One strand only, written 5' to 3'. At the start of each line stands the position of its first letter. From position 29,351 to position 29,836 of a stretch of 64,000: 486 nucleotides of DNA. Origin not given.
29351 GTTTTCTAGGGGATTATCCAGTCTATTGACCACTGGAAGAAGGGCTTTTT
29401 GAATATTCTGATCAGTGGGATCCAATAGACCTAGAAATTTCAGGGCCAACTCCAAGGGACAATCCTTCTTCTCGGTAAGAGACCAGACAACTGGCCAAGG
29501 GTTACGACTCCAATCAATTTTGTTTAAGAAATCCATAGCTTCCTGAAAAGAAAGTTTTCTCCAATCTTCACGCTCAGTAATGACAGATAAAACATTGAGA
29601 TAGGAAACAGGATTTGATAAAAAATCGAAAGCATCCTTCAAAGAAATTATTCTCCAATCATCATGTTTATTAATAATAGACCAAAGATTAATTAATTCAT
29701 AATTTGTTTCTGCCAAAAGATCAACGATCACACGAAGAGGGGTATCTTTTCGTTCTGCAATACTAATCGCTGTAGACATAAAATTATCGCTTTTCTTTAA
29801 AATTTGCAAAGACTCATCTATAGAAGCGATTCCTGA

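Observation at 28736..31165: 809-aa protein made almost entirely of roughly 30-aa helical repeats with alternating W-type and C-type units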

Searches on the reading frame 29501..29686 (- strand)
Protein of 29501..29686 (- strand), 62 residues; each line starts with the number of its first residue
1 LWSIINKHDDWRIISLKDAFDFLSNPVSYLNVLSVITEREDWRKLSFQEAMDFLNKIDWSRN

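Call 41: find_homologous_proteins(query=A3, max_evalue=0.001)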
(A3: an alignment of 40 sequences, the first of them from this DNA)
Query A3 (40 sequences): 342 candidates shared short words with the query, none scored E <= 0.001.

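Call 49: search_solved_structures(query=A3, max_evalue=10, show_alignments=3)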
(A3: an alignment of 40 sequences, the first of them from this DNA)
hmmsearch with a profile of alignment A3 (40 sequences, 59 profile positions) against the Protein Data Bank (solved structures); distinct sequences matched with E-value up to 10: 20.
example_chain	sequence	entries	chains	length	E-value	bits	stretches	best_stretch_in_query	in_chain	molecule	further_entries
4wsl_A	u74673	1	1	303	3.1e-10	42.8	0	13-34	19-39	Pentatricopeptide repeat protein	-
5orm_A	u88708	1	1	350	8.3e-08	35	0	13-34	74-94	cPPR-Telo1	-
4wn4_A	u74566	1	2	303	9e-08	34.9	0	13-34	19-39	Pentatricopeptide repeat protein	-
5orq_A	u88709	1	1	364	1.2e-07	34.5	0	13-34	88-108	cPPR-Telo1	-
4pjr_A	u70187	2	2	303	7.6e-07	32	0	13-34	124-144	Pentatricopeptide repeat protein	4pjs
4pjq_A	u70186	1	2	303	2.8e-06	30.1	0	13-31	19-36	Pentatricopeptide repeat protein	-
4yxx_A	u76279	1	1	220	0.00079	22.3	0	11-24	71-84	dTor_6x35L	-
4yr8_G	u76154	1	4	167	0.12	15.3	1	2-23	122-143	Dual specificity protein phosphatase 16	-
5nd8_u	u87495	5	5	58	0.16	15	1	6-37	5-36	30S ribosomal protein S21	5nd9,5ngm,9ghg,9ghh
6fxc_Au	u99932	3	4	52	0.17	14.9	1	8-37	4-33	30S ribosomal protein S21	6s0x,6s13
6iew_A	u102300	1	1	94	0.45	13.5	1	29-55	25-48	Fusion protein of Nuclear RNA export factor 2 and Protein panoramix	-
6opf_A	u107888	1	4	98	0.48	13.4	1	29-55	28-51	Nuclear RNA export factor 2, Panoramix fusion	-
6e9x_C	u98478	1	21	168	0.97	12.4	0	11-28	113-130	DHF91 filament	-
3b8o_A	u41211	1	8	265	1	12.3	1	1-26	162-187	Lipopolysaccharide biosynthesis protein wzzE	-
4wl1_A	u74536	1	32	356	1.2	12.1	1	1-26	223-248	Lipopolysaccharide biosynthesis protein WzzE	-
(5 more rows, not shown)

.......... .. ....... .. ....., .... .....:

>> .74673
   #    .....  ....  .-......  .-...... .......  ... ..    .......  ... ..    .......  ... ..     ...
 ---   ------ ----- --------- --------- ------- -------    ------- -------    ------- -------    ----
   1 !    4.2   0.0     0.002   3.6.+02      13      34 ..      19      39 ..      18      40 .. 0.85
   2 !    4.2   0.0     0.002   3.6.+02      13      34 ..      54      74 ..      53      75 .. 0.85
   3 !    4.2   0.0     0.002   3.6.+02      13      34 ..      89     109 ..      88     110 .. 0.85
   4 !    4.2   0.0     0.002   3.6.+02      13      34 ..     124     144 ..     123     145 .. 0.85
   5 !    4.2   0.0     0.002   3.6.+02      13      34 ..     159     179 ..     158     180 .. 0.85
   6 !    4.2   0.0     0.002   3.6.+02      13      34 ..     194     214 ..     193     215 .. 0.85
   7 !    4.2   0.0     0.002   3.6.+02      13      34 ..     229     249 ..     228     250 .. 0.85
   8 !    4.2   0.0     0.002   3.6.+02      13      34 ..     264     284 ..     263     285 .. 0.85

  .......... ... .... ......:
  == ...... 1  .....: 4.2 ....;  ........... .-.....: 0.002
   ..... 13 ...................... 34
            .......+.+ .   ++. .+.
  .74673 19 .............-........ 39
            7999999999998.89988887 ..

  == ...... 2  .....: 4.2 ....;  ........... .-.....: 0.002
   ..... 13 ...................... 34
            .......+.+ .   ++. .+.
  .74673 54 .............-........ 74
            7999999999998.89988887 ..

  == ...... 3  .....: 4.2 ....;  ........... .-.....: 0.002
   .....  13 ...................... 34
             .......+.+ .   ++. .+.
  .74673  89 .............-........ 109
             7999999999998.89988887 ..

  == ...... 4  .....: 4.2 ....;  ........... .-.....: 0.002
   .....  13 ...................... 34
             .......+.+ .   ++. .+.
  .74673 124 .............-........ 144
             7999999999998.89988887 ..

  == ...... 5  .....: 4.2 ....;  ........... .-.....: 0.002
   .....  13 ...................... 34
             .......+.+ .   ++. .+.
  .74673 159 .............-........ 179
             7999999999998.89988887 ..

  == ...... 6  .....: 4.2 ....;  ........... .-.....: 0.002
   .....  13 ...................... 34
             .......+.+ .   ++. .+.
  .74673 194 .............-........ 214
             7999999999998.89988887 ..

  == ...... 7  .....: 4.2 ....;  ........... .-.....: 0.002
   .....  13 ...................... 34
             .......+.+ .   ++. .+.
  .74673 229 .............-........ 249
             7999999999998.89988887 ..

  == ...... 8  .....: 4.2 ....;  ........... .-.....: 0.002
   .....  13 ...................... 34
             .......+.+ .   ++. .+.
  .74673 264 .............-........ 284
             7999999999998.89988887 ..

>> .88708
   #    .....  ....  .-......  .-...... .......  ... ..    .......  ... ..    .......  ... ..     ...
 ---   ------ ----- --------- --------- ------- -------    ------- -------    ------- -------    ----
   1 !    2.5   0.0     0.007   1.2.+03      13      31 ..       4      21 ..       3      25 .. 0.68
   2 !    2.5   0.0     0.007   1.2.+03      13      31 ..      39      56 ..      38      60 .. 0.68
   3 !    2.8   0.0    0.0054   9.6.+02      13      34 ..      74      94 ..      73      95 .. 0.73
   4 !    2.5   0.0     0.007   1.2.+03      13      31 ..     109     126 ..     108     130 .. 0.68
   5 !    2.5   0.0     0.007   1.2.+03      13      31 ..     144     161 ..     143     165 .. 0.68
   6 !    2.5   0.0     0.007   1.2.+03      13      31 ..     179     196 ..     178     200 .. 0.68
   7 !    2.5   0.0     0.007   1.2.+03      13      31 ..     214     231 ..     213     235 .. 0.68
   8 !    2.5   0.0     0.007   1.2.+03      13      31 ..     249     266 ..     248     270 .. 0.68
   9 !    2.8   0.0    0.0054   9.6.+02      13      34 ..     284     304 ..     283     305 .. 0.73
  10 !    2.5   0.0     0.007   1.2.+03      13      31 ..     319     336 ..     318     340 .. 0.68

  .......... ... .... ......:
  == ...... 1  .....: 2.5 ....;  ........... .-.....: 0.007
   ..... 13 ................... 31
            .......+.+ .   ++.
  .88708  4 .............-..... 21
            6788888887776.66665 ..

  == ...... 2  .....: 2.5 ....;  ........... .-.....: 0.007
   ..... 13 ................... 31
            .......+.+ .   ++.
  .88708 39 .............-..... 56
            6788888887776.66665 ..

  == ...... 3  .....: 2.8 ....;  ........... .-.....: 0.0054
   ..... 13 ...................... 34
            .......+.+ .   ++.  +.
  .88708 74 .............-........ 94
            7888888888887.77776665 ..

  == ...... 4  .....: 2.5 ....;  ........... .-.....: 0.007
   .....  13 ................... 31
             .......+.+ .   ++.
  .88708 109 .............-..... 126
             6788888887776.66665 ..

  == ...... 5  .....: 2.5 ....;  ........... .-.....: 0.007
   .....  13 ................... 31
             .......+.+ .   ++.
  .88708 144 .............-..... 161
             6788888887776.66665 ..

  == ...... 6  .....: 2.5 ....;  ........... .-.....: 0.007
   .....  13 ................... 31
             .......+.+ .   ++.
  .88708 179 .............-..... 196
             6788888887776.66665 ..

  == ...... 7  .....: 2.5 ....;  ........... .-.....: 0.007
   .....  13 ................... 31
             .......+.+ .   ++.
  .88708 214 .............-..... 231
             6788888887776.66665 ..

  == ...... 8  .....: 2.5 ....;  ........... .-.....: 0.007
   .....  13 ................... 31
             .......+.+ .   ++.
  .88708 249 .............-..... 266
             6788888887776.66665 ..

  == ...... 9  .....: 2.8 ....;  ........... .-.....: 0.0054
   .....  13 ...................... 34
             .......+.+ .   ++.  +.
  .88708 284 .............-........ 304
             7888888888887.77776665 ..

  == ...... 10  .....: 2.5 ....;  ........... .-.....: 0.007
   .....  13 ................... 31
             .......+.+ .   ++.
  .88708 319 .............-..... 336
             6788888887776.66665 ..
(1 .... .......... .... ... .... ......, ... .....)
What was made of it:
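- The repeat profile's best PDB sequence hits are designed consensus PPR proteins (full-sequence E = 3e-10, call 49).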

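Call 50: search_protein_families(library=pfam, alignment_id=A3, max_evalue=1)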
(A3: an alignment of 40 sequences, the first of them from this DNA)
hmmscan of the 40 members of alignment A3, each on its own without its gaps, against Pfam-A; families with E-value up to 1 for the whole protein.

A. member 1, seq(62 aa): 3 families
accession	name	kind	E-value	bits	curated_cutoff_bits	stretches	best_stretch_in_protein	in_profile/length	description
PF22205.1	Csm6_6H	-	0.052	14.1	27.6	1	41-57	50-66/93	Csm6 6H domain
PF06347.19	SH3_4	-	0.059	13.6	24.1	0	32-46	26-40/56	Bacterial SH3 domain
PF03791.18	KNOX2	-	0.12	12.3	27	1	46-58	29-41/48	KNOX2 domain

B. families by the number of members that match (of 40 scanned): 30 families (the first 25 are shown)
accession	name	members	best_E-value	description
PF23768.1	DUF7167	2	0.00051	Domain of unknown function (DUF7167)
PF01959.21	DHQS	2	0.0023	3-dehydroquinate synthase II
PF25375.1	Lin-15B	2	0.0089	Lin-15B-like domain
PF00571.33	CBS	2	0.029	CBS domain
PF24223.1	MrpH_C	2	0.066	Fimbrial adhesin MrpH C-terminal domain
PF22746.1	SHOCT-like_DUF2089-C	2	0.12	SHOCT-like domain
PF19390.4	DUF5965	1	0.0026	Family of unknown function (DUF5965)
PF20950.2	Flu_PB2_4th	1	0.0045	Influenza RNA polymerase PB2 helical domain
PF13368.11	Toprim_C_rpt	1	0.0082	Topoisomerase C-terminal repeat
PF14699.12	hGDE_N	1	0.015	N-terminal domain from the human glycogen debranching enzyme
PF07660.19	STN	1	0.05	Secretin and TonB N terminus short domain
PF22205.1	Csm6_6H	1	0.052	Csm6 6H domain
PF06347.19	SH3_4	1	0.059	Bacterial SH3 domain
PF23132.1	DUF7049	1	0.082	Domain of unknown function (DUF7049)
PF02609.21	Exonuc_VII_S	1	0.083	Exonuclease VII small subunit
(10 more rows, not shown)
